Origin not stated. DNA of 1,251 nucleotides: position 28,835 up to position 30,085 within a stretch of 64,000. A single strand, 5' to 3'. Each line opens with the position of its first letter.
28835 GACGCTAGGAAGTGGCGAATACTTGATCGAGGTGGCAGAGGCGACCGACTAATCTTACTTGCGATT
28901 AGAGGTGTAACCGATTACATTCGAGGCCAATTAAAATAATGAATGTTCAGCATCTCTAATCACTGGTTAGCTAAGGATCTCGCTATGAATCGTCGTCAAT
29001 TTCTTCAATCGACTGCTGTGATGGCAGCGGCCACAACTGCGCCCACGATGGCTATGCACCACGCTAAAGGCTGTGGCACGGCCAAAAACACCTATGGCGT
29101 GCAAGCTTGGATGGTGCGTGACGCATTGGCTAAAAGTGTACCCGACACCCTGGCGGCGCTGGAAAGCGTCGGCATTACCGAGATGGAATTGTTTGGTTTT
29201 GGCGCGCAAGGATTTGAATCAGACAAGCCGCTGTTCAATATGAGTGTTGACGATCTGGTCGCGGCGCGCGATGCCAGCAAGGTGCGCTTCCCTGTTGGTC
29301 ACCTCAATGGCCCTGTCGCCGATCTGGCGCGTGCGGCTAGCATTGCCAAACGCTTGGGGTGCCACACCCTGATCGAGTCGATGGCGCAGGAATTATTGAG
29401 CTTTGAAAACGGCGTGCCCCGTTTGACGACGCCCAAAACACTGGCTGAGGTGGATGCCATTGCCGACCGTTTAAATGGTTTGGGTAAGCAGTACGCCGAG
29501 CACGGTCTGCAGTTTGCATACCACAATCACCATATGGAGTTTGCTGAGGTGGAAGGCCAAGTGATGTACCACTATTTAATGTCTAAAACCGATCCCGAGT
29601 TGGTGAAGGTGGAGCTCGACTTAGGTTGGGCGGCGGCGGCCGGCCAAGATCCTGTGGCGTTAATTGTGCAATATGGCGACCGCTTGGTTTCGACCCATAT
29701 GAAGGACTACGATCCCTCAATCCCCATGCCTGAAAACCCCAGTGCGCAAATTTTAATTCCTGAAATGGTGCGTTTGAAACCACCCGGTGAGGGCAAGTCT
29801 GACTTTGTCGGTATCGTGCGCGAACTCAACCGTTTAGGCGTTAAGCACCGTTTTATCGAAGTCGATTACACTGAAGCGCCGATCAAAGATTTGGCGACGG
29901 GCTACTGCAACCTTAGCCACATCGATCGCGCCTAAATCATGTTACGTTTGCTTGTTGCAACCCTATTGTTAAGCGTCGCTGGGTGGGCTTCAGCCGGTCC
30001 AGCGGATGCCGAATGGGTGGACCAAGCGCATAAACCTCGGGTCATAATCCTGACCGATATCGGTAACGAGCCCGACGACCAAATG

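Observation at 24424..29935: Two paralogous xylose-isomerase-like TIM-barrel proteins carry twin-arginine signals and flank the GH78 rhamnosidase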

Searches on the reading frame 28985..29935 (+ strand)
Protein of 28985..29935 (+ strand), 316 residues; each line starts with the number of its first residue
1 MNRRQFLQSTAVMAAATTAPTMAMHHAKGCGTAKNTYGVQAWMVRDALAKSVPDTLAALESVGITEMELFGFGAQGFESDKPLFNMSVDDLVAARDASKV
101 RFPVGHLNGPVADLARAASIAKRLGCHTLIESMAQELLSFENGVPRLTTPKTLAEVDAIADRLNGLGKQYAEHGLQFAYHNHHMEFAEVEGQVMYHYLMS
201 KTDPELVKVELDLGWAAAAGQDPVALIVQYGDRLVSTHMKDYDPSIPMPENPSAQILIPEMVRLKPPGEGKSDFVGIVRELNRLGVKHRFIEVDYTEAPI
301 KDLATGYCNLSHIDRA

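Call 4: search_protein_families(library=pfam, proteins=[window:28985-29935:+])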
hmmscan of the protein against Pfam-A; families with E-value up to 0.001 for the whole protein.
window:28985-29935:+ (316 aa): 2 families
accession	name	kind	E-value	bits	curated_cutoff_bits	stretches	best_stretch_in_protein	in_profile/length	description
PF01261.30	AP_endonuc_2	-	2.6e-14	54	31.1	1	111-295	67-229/249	Xylose isomerase-like TIM barrel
PF10518.14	TAT_signal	-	6.3e-05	23.1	22.7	1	1-19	2-20/21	TAT (twin-arginine translocation) pathway signal sequence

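Call 9: search_solved_structures(query=window:28985-29935:+, max_evalue=0.01, show_alignments=2)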
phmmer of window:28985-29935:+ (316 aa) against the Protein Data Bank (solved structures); distinct sequences matched with E-value up to 0.01: 7.
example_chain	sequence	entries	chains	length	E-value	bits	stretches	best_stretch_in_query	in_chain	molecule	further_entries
8tcd_B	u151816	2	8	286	6.8e-18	68.5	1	144-241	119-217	Sugar phosphate isomerase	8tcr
8tcs_D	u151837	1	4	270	1.5e-17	67.4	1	144-241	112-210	Xylose isomerase-like TIM barrel domain-containing protein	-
8tct_A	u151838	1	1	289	1.9e-17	67.1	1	145-242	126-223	Sugar phosphate isomerase/epimerase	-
8bvk_A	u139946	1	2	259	2.4e-10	43.8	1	149-245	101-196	Xylose isomerase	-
3obe_A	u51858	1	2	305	5.4e-10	42.6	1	188-241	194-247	Sugar phosphate isomerase/epimerase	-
3cny_A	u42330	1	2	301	4.7e-08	36.2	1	154-245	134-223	Inositol catabolism protein IolE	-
3l23_A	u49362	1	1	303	2.1e-06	30.8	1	184-241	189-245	Sugar phosphate isomerase/epimerase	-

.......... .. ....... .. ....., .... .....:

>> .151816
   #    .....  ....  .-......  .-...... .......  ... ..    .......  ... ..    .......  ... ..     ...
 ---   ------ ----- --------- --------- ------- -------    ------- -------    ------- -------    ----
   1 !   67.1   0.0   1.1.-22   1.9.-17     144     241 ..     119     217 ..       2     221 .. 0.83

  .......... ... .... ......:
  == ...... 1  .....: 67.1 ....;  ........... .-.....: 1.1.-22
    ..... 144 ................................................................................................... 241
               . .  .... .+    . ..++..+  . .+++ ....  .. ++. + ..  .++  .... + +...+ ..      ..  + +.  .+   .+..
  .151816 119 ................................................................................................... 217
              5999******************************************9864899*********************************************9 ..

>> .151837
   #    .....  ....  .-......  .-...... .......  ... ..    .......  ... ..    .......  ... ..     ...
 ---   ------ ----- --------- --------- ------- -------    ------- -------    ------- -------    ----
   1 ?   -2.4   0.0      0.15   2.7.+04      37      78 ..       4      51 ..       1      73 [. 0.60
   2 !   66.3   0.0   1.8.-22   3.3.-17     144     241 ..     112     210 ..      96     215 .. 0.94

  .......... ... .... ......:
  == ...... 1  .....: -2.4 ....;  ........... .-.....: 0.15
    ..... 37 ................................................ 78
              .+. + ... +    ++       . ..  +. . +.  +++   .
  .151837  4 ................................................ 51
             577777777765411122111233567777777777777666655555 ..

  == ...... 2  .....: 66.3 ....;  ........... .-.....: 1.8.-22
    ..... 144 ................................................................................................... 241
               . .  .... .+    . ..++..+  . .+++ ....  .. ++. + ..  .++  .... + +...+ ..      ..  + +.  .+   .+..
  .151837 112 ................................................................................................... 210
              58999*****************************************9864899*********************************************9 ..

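Call 10: search_protein_families(library=ncbifam, proteins=[window:28985-29935:+], max_evalue=0.001)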
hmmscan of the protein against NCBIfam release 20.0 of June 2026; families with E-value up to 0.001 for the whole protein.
window:28985-29935:+ (316 aa): 1 family
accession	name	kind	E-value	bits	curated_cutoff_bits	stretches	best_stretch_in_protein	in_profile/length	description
TIGR04379.1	myo_inos_iolE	equivalog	1.5e-18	67.4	290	1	117-284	88-256/290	myo-inosose-2 dehydratase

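Call 22: find_homologous_proteins(query=window:28985-29935:+, max_evalue=1e-10)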
Query window:28985-29935:+ (316 aa): 47 proteins with E <= 1e-10 among 8000 candidates.
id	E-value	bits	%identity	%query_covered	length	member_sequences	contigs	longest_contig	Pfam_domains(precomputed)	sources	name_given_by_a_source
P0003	2.9e-202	689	97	100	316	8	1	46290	PF01261.31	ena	-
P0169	2.7e-80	288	45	99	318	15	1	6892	PF01261.31,PF10518.15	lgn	-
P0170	7.4e-64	234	42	98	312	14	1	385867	PF01261.31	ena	-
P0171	1.5e-61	227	38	99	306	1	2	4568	PF01261.31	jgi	jgi:sugar phosphate isomerase/epimerase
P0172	2.6e-56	210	35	98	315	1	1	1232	PF01261.31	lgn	-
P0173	8.6e-55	205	38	98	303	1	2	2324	PF01261.31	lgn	-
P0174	6.2e-52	195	38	85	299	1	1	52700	PF01261.31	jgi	jgi:sugar phosphate isomerase/epimerase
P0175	1.1e-47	181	36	88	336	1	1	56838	PF01261.31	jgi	jgi:sugar phosphate isomerase/epimerase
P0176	1.4e-47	181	33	97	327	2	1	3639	PF01261.31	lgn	-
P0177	2.8e-28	118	32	97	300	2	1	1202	PF01261.31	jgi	jgi:sugar phosphate isomerase/epimerase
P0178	1.0e-27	116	31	85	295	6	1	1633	PF01261.31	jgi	jgi:sugar phosphate isomerase/epimerase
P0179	1.8e-27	115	32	84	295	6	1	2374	PF01261.31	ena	-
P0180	2.3e-26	111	29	96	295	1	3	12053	PF01261.31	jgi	jgi:sugar phosphate isomerase/epimerase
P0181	3.0e-26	111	31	99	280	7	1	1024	PF01261.31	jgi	-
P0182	1.8e-25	108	31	98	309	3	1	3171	PF01261.31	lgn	-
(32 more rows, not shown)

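Call 25: find_encoding_contigs(protein=P0170, flank=10000, max_places=2)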
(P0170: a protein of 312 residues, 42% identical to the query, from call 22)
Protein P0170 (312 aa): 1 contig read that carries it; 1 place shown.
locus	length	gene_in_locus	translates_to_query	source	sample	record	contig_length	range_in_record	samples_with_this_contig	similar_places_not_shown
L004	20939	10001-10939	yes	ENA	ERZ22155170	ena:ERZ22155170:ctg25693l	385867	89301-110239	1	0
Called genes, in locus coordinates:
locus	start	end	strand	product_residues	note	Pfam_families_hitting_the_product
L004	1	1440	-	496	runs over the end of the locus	PF04820:Trp_halogenase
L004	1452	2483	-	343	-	PF13621:Cupin_8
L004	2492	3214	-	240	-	PF07277:SapC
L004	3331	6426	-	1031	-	PF07715:Plug, PF00593:TonB_dep_Rec_b-barrel, PF14905:OMP_b-brl_3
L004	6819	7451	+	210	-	PF05724:TPMT, PF13489:Methyltransf_23, PF05175:MTS (weak), PF13847:Methyltransf_31, PF08241:Methyltransf_11, PF08242:Methyltransf_12, PF13649:Methyltransf_25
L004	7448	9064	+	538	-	PF00135:COesterase, PF20434:BD-FAE, PF07859:Abhydrolase_3 (faint)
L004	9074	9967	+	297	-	PF06439:3keto-disac_hyd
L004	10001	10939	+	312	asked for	PF01261:AP_endonuc_2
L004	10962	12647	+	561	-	PF00732:GMC_oxred_N, PF00890:FAD_binding_2 (faint), PF01266:DAO (weak), PF05199:GMC_oxred_C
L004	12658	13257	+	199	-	PF13618:Gluconate_2-dh3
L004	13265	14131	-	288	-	PF13622:4HBT_3, PF20789:4HBT_3C, PF02551:Acyl_CoA_thio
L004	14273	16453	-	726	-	PF13567:DUF4131, PF03772:Competence, PF00753:Lactamase_B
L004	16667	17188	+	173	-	PF09835:DUF2062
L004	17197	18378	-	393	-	PF12704:MacB_PCD (weak), PF02687:FtsX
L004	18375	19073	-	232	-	PF00005:ABC_tran, PF02463:SMC_N (faint)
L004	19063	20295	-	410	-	PF12704:MacB_PCD, PF02687:FtsX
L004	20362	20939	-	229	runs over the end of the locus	-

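Call 26: find_encoding_contigs(protein=P0174, flank=10000, max_places=2)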
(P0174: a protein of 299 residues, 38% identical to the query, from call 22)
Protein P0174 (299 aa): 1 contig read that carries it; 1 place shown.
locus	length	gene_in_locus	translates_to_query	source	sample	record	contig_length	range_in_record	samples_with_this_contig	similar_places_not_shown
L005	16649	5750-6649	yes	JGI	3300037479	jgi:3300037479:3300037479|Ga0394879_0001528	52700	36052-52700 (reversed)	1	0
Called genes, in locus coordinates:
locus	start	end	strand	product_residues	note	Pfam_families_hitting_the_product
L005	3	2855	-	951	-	?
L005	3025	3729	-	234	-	PF00072:Response_reg, PF00486:Trans_reg_C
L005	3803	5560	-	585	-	PF00989:PAS (weak), PF08448:PAS_4, PF00512:HisKA, PF02518:HATPase_c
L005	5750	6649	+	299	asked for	PF01261:AP_endonuc_2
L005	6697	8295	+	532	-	PF01642:MM_CoA_mutase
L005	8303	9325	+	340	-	PF00005:ABC_tran, PF13304:AAA_21, PF08352:oligo_HPY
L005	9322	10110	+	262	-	PF00005:ABC_tran, PF13304:AAA_21 (faint)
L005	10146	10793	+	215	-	PF03167:UDG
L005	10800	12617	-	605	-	PF02225:PA, PF04389:Peptidase_M28, PF13180:PDZ_2, PF17820:PDZ_6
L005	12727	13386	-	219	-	PF01351:RNase_HII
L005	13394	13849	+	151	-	PF00903:Glyoxalase (weak), PF18029:Glyoxalase_6 (weak)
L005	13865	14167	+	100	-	-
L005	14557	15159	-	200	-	PF04264:YceI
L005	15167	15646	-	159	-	PF01161:PBP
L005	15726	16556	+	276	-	PF07238:PilZ (weak)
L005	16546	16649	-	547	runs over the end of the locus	PF00920:ILVD_EDD_N, PF24877:ILV_EDD_C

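Call 27: find_encoding_contigs(protein=P0169, flank=10000, max_places=2)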
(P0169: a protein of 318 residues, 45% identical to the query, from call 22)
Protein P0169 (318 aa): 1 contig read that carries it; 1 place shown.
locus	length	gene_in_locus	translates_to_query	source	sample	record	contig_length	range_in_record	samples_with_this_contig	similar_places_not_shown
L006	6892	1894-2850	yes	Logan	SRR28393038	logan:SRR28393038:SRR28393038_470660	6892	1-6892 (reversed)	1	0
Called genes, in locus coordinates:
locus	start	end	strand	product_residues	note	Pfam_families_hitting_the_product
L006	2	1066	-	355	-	?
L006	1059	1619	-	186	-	-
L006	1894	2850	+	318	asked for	PF10518:TAT_signal (weak), PF01261:AP_endonuc_2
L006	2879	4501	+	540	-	PF00135:COesterase, PF20434:BD-FAE, PF07859:Abhydrolase_3 (weak)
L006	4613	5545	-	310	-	PF03547:Mem_trans, PF01758:SBF (weak)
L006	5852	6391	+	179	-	PF01569:PAP2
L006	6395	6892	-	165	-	?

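Call 28: find_encoding_contigs(protein=P0175, flank=10000, max_places=2)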
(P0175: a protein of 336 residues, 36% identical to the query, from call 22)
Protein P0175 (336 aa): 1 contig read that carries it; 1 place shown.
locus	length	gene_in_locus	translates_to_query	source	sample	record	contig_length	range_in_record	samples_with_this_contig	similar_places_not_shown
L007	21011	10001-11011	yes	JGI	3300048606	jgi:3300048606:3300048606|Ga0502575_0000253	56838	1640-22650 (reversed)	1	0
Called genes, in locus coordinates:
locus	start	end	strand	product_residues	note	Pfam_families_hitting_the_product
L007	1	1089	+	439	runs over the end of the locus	PF00355:Rieske, PF00848:Ring_hydroxyl_A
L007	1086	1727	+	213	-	PF13577:SnoaL_4, PF00866:Ring_hydroxyl_B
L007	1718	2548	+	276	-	PF20434:BD-FAE (weak), PF07859:Abhydrolase_3, PF12697:Abhydrolase_6 (weak)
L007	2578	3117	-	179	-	PF01047:MarR (weak), PF12802:MarR_2 (faint)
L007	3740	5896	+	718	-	PF07715:Plug, PF00593:TonB_dep_Rec_b-barrel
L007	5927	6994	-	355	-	PF00356:LacI, PF00532:Peripla_BP_1, PF13407:Peripla_BP_4, PF13377:Peripla_BP_3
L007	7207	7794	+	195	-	PF13618:Gluconate_2-dh3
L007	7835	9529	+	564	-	PF00732:GMC_oxred_N, PF00890:FAD_binding_2 (faint), PF01266:DAO (weak), PF05199:GMC_oxred_C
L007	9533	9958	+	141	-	PF07876:Dabb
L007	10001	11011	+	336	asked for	PF01261:AP_endonuc_2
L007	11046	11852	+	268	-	PF06439:3keto-disac_hyd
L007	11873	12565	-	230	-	PF20125:DUF6515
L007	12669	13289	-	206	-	PF13441:Gly-zipper_YMGG (faint), PF05433:Rick_17kDa_Anti (weak)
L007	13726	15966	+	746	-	PF00512:HisKA, PF02518:HATPase_c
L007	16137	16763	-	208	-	PF00578:AhpC-TSA (weak), PF02630:SCO1-SenC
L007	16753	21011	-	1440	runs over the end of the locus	PF07250:Glyoxal_oxid_N (faint), PF09118:GO-like_E_set, PF05345:He_PIG, PF00801:PKD, PF18911:PKD_4, PF21783:YNCE (faint), PF00034:Cytochrom_C (faint), PF07691:PA14, +1 more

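Call 30: search_protein_representatives(alignment_id=A1)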
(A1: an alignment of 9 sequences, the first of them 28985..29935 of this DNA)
Query: 9 sequences, 318 profile positions. Proteins with E-value up to 0.001 (for the whole library): 12040; up to 1e-10: 6462; up to 1e-30: 1144. The best 150 are listed.
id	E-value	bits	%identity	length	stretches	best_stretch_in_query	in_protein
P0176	3.5e-134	463.3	-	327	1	1-315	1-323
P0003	2.2e-131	454.2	-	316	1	1-317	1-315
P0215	7.2e-113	393.3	-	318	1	1-315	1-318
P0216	4.7e-111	387.4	-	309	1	1-316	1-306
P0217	1.1e-110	386.1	-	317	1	2-315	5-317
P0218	1.4e-108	379.2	-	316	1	1-315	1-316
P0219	4.0e-107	374.5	-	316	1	2-315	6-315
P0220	3.0e-105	368.3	-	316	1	2-318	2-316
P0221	6.0e-98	344.3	-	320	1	2-316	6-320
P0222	2.1e-97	342.5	-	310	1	1-313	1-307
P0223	5.0e-97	341.3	-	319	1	1-315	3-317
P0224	2.9e-95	335.5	-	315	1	1-316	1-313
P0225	7.5e-94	330.9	-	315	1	1-315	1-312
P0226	5.4e-93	328.1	-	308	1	1-318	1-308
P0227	9.5e-92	323.9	-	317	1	2-316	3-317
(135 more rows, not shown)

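Call 45: find_related_loci(query=A1, collection=genome_contigs, flank=10000)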
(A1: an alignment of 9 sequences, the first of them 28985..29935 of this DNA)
Query A1 (316 aa) in genome_contigs; peptide patterns used: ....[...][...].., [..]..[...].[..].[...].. (x = any residue, [..] = any of these).
600 stretches matched a pattern (row limit reached: there are more); 586 encode a relative of the query (tblastn E <= 1e-3); the best 80 are kept; 80 distinct loci.
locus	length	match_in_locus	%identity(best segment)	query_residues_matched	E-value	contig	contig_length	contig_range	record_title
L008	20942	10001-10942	38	2-313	5e-69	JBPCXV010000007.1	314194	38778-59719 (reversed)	MAG: Pseudohongiellaceae bacterium isolate MAG_seacave_92 S1Ck127_5271475, whole genome shotgun sequence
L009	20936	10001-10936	36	1-313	1e-55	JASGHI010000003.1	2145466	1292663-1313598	MAG: Steroidobacteraceae bacterium isolate 5N164 JMF-2111-06-0005.ont.bin.164_2, whole genome shotgun sequence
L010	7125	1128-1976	29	1-316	8e-35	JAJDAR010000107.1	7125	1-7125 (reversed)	MAG: Deltaproteobacteria bacterium isolate OFTM245 OFTM245_106, whole genome shotgun sequence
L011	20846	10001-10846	29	2-312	2e-34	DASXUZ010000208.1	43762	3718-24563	MAG TPA_asm: Prolixibacteraceae bacterium isolate SMAG_U4731 k141_136076, whole genome shotgun sequence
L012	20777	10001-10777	32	2-294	1e-32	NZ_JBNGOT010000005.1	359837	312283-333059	Sunxiuqinia rutila strain 4-1364 c_000000000005, whole genome shotgun sequence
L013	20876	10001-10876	30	1-311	2e-32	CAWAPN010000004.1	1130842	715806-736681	MAG: Candidatus Acidoferrales bacterium isolate MFD04463.bin.1.172 genome assembly, contig: contig_24910, whole genome s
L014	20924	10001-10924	30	1-315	4e-32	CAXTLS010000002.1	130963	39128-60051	MAG TPA_asm: uncultured Acidobacteriaceae bacterium isolate private_T1916_metawrap_bin.3 genome assembly, contig: privat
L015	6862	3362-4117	30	2-294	6e-32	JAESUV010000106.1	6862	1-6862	MAG: Gammaproteobacteria bacterium isolate NORP350 Contig_source1382A_17517, whole genome shotgun sequence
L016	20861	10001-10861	29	1-313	2e-31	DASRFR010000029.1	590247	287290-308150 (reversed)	MAG TPA_asm: Terriglobales bacterium isolate SMAG_U10037 k141_870451, whole genome shotgun sequence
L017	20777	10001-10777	29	2-294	2e-31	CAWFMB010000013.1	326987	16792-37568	MAG: uncultured Prolixibacteraceae bacterium isolate MFD01721.bin.1.338 genome assembly, contig: contig_23297, whole gen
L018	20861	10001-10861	26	3-314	7e-31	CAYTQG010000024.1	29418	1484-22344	MAG TPA_asm: uncultured Proteiniphilum sp. isolate binchicken_co59_205 genome assembly, contig: NODE_2972_length_29418_c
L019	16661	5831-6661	28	2-314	3e-31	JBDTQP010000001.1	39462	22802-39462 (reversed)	MAG: Gemmatimonadota bacterium isolate cluster3_bin.224 NODE_2666_length_39462_cov_7.567564, whole genome shotgun sequen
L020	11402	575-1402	29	2-313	8e-31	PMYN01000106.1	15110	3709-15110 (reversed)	MAG: Gemmatimonadetes bacterium isolate fen_1231 73.20110800_E2D.66_contig_3197, whole genome shotgun sequence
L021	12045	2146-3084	30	1-313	8e-31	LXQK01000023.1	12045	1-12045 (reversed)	MAG: Marivirga sp. ANT-B6 ANT-B6_contig-23, whole genome shotgun sequence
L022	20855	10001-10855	30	1-299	1e-30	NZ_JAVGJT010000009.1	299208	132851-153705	Pseudoxanthomonas sp. UTMC 1351 Scaffold9_1, whole genome shotgun sequence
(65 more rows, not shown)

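Call 47: predict_structure(alignment_id=A2)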
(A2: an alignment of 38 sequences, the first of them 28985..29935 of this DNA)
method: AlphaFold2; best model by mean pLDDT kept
length: 316 residues; sequences in the alignment: 38
mean_pLDDT: 90.0   pTM: 0.87
mean pLDDT of the five models: 90.0, 89.5, 88.8, 88.6, 88.4
residues with pLDDT >= 90: 237; 70-90: 41; 50-70: 35; < 50: 3
segments of 3 or more residues with pLDDT < 50: none
pLDDT, mean of each block of 10 residues (from residue 1): 55 51 65 93 94 97 96 60 85 97 89 86 96 92 89 98 97 97 97 98 99 98 98 98 95 84 97 98 97 96 97 94
secondary structure, 60 per line:
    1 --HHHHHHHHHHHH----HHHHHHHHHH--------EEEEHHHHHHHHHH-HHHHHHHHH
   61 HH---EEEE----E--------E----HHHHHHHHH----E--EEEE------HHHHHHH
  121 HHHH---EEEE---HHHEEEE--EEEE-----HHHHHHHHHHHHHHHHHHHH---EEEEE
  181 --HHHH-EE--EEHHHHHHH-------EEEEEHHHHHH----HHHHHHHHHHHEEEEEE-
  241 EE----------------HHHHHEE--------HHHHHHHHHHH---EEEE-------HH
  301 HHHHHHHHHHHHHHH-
elements in order: H3-14 H19-28 E37-40 H41-50 H52-62 E66-69 H88-96 E104-107 H114-124 E128-131 E138-141 E144-147 H153-172 E176-180 H183-186 H194-200 E208-212 H213-218 H223-233 E234-239 H259-263 H274-284 E288-291 H299-315
